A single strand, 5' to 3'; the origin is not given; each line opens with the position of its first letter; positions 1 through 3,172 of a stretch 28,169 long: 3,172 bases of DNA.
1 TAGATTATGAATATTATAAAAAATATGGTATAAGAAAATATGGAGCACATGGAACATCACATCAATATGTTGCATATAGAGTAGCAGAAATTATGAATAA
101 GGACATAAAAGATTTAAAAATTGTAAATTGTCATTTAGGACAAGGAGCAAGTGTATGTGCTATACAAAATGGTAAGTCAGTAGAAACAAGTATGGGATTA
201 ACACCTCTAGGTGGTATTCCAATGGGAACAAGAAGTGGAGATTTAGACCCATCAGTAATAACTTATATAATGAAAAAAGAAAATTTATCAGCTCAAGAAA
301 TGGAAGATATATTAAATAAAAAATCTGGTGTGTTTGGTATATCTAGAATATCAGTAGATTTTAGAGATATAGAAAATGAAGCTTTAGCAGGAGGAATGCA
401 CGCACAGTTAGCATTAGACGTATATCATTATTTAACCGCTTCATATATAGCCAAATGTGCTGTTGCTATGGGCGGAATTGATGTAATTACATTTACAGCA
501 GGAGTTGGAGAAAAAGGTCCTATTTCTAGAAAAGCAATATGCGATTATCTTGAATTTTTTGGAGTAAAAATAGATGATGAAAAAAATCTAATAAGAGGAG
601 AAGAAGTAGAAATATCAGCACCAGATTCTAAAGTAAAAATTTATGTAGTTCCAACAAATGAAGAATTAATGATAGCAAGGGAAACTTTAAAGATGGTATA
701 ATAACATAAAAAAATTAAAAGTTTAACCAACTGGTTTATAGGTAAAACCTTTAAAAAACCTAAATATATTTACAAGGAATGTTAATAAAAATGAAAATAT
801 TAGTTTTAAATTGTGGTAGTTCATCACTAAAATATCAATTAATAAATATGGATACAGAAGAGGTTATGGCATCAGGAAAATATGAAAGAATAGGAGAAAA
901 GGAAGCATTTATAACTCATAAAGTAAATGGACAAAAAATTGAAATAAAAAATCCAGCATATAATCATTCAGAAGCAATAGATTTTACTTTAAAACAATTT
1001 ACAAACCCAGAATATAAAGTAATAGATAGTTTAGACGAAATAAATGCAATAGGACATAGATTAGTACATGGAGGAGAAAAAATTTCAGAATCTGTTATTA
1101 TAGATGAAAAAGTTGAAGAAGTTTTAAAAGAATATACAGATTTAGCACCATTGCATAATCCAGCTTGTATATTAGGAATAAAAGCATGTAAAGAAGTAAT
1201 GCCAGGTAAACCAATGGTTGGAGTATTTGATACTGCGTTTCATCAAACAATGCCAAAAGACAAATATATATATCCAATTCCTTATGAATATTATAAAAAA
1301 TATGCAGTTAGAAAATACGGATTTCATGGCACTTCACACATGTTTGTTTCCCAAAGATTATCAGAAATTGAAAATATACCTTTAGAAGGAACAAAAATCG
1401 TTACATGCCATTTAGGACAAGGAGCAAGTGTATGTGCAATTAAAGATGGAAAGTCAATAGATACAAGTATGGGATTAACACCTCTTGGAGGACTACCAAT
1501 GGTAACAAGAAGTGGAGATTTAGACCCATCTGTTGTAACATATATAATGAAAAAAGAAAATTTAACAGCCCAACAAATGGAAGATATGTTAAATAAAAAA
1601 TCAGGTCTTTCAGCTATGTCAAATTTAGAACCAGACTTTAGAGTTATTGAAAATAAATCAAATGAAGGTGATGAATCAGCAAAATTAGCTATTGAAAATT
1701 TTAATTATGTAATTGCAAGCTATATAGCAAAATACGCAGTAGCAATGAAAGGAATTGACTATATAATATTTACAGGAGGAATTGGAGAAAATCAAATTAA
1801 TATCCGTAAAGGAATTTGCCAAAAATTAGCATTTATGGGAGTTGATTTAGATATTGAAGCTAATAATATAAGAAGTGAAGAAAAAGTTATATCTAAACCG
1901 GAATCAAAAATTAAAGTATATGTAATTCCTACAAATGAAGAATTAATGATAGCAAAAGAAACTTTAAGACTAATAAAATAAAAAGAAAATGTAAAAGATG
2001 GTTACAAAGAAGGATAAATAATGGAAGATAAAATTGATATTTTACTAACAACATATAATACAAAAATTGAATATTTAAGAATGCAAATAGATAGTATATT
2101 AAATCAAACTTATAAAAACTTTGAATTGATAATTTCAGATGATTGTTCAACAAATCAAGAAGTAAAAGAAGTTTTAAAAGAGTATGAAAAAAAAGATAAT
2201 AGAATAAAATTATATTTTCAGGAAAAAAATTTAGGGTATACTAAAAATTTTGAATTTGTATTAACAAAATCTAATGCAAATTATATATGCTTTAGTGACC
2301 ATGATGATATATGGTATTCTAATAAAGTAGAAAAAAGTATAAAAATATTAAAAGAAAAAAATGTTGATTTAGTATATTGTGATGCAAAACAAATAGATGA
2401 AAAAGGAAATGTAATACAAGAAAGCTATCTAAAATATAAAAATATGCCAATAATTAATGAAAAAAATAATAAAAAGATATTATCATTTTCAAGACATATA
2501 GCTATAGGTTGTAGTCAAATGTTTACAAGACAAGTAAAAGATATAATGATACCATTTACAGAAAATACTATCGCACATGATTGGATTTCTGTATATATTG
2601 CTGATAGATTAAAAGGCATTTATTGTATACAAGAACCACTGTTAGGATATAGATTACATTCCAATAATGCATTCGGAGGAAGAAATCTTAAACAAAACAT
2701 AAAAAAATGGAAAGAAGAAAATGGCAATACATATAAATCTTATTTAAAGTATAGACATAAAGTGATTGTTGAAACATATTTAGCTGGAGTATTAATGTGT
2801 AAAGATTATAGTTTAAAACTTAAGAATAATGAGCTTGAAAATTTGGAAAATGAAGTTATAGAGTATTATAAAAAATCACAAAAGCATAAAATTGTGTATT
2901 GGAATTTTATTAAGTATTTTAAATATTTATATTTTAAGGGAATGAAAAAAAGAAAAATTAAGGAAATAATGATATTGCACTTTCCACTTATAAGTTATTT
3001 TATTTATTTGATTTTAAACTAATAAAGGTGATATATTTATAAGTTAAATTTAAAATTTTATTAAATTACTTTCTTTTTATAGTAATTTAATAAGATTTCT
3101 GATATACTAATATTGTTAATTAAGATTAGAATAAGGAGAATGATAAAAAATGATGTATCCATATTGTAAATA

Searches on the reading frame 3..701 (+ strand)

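Call 4: search_protein_families(library=pfam, proteins=[window:3-701:+], max_evalue=0.01)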
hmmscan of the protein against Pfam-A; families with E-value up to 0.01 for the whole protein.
window:3-701:+ (232 aa): 1 family
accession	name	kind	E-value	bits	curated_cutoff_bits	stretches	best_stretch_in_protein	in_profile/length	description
PF00871.23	Acetate_kinase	-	8.3e-89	298.4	22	1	2-226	164-392/392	Acetokinase family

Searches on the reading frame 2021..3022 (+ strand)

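Call 4: search_protein_families(library=pfam, proteins=[window:2021-3022:+], max_evalue=0.01)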
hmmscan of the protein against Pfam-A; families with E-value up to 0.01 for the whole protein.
window:2021-3022:+ (333 aa): 4 families
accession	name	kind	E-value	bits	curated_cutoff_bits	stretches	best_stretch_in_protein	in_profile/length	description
PF00535.33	Glycos_transf_2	-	8.1e-28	97.9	23.3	1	7-172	2-163/168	Glycosyl transferase family 2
PF10111.15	Glyco_tranf_2_2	-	3.3e-06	27.2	27.3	1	24-116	17-112/276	Glycosyltransferase like family 2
PF13641.12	Glyco_tranf_2_3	-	5.9e-05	23.6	27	1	8-133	6-133/230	Glycosyltransferase like family 2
PF25566.1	RIMB1_N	-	0.00019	21.7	28.5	1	101-152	37-87/129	RIMB1-like, N-terminal domain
